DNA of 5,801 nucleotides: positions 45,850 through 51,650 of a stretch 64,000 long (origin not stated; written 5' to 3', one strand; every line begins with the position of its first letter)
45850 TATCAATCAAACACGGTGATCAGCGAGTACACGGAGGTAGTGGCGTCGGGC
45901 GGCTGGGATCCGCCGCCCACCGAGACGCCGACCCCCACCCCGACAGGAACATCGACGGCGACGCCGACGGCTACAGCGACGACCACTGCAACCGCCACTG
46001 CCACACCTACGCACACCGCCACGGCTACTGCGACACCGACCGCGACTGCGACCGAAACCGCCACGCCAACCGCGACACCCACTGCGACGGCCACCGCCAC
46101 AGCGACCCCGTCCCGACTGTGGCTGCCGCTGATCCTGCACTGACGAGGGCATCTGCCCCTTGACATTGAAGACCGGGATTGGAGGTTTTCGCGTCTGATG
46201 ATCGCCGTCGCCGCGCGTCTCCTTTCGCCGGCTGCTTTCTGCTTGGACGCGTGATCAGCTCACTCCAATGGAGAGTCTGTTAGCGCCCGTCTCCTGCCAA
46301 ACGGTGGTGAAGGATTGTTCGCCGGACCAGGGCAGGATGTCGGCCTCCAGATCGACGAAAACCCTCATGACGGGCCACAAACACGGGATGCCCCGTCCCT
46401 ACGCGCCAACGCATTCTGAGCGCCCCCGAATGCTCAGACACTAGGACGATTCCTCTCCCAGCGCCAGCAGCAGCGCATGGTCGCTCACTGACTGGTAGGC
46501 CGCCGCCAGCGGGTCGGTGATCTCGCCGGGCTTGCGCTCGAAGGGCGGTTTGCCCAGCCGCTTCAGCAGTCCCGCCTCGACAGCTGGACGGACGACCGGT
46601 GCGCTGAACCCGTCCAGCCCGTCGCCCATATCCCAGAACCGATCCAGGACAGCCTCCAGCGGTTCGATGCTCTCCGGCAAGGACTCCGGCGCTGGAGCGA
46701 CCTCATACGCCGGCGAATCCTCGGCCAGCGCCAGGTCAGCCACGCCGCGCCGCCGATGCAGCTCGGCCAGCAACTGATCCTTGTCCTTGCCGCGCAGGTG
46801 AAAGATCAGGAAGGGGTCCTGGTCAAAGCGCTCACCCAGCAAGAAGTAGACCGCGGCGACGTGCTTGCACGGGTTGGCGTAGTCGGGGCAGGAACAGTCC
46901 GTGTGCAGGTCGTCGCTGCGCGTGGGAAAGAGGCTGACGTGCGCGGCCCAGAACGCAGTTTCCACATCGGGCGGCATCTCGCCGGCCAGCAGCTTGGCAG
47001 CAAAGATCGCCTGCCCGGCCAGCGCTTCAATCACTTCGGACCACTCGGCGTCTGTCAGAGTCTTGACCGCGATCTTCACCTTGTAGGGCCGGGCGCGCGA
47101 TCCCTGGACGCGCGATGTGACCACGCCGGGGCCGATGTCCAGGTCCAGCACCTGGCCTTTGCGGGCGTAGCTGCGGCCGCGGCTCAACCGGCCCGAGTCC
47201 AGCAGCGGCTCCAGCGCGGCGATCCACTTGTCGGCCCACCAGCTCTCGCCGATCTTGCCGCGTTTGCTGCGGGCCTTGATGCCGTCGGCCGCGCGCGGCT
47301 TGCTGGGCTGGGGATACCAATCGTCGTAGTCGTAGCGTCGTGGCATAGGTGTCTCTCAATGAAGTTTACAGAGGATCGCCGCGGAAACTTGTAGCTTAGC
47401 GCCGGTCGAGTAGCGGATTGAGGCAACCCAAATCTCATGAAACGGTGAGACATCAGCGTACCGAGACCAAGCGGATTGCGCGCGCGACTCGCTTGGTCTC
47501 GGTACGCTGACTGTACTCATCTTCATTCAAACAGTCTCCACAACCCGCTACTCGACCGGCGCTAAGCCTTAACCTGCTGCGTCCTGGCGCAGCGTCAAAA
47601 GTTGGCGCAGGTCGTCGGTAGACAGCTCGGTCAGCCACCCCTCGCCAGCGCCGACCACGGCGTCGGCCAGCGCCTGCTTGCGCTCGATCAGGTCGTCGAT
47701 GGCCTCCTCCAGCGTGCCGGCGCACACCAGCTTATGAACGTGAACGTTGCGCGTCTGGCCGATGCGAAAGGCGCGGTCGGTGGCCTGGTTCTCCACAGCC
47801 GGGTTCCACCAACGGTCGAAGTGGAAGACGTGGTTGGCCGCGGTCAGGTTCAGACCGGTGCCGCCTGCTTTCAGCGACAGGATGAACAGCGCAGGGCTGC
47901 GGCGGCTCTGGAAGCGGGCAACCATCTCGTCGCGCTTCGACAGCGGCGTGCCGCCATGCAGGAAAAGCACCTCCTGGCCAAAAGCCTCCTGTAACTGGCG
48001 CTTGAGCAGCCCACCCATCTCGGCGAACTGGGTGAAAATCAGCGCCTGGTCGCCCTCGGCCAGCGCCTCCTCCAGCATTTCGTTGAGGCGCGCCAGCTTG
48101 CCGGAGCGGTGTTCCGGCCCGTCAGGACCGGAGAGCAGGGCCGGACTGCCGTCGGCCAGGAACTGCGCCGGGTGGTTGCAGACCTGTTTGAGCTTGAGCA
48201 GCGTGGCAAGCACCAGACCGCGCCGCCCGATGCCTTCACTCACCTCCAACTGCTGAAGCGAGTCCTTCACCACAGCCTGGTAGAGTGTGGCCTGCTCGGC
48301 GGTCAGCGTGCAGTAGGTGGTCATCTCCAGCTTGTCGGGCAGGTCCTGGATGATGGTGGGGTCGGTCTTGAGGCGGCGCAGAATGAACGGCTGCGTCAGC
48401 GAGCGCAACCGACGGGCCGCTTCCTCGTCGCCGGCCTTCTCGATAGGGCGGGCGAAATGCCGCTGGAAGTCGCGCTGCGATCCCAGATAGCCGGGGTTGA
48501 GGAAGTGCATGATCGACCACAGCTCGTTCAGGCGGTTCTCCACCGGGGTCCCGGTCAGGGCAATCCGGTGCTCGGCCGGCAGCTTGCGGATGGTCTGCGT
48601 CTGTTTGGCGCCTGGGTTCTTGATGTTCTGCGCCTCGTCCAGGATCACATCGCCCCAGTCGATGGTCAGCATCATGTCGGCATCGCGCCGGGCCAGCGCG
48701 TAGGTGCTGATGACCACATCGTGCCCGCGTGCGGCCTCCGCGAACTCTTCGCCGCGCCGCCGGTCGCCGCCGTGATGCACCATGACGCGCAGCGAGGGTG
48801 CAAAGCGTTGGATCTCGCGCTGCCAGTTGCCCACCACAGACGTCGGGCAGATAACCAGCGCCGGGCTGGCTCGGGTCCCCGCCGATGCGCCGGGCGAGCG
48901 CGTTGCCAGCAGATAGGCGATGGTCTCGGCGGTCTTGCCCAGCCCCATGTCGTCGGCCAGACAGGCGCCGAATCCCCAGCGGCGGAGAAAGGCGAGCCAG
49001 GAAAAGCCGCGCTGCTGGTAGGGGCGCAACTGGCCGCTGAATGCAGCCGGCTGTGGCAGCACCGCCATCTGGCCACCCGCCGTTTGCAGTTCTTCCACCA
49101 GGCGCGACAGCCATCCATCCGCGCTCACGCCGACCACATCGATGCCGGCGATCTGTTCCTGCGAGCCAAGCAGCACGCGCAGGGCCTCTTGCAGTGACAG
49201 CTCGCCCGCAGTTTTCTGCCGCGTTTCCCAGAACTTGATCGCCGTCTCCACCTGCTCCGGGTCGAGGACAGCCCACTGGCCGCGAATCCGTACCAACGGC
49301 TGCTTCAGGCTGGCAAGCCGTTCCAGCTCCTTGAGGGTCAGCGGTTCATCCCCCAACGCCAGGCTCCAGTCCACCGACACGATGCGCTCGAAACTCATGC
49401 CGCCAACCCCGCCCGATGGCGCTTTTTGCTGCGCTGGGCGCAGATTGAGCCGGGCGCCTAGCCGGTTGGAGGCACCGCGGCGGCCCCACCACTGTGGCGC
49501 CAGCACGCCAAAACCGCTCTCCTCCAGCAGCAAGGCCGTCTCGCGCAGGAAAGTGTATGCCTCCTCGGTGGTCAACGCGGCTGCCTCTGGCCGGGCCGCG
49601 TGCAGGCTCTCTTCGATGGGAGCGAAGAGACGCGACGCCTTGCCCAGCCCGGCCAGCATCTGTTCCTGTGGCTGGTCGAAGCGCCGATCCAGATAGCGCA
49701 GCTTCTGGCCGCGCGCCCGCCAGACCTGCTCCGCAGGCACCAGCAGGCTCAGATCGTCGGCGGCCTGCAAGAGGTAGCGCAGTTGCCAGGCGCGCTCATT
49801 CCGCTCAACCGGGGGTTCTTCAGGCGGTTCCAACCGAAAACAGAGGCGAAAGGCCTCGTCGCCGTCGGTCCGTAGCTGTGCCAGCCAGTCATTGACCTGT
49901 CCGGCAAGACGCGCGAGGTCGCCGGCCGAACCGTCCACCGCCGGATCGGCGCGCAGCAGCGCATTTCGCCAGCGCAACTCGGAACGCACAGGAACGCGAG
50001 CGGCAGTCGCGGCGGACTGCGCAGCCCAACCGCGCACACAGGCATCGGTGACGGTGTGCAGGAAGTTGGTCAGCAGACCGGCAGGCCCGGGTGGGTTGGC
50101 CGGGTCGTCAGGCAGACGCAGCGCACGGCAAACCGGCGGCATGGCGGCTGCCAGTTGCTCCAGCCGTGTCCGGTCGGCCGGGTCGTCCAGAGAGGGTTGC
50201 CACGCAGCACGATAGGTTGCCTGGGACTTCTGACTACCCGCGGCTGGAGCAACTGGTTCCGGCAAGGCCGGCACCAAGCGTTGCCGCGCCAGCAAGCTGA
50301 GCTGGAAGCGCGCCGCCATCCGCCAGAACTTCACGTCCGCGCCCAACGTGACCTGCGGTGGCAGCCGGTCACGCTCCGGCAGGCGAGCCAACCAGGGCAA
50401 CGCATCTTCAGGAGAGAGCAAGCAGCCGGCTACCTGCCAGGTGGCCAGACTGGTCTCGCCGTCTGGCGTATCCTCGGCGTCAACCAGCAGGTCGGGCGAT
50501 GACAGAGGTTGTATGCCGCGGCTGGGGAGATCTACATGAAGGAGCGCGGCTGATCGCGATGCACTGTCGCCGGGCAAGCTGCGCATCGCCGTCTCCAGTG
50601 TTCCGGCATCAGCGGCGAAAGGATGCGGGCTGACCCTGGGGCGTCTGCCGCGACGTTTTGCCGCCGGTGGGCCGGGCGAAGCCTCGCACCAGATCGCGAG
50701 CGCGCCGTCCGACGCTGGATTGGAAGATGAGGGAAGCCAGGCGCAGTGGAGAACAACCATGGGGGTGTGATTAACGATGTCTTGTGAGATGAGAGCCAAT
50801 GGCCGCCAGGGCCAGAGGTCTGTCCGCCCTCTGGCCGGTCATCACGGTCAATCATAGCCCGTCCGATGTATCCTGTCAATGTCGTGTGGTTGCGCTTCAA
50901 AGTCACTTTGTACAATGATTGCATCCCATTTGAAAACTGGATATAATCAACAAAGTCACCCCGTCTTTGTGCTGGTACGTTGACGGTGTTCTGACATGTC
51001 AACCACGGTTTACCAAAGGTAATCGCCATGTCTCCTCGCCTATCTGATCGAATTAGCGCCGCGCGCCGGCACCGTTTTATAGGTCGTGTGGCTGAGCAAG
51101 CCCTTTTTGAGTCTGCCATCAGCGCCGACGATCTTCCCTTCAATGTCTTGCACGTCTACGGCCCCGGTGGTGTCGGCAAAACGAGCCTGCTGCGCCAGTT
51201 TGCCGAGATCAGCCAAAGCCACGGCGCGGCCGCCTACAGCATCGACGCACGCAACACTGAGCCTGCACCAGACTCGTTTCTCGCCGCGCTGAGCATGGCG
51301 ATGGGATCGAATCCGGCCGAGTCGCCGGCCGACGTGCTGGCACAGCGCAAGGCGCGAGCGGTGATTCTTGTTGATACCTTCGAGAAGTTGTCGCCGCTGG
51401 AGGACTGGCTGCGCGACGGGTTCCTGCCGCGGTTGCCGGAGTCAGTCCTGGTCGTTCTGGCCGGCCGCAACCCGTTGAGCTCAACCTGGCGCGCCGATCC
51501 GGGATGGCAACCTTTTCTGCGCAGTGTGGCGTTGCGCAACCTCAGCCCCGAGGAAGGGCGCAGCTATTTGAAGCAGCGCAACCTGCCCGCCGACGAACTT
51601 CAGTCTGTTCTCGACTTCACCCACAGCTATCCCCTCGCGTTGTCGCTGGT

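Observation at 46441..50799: A SWIM zinc-finger + SNF2 ATPase gene pair separated by a 174-bp nested double hairpin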

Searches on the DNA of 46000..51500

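Call 11: search_rna_families(source=window, start=46000, end=51500, threshold=evalue, max_evalue=1)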
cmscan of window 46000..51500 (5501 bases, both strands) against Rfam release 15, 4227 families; matches with E-value up to 1: 2.
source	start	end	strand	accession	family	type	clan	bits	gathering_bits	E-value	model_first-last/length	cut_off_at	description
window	47453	47510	-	RF03671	MIR3522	Gene; miRNA;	-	27.7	100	0.031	1-89/89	no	MIR3522 microRNA precursor family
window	50494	50553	+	RF01630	ceN40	Gene; snRNA; snoRNA; CD-box;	-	18.5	35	0.69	1-123/123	no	Nematode snoRNA ceN40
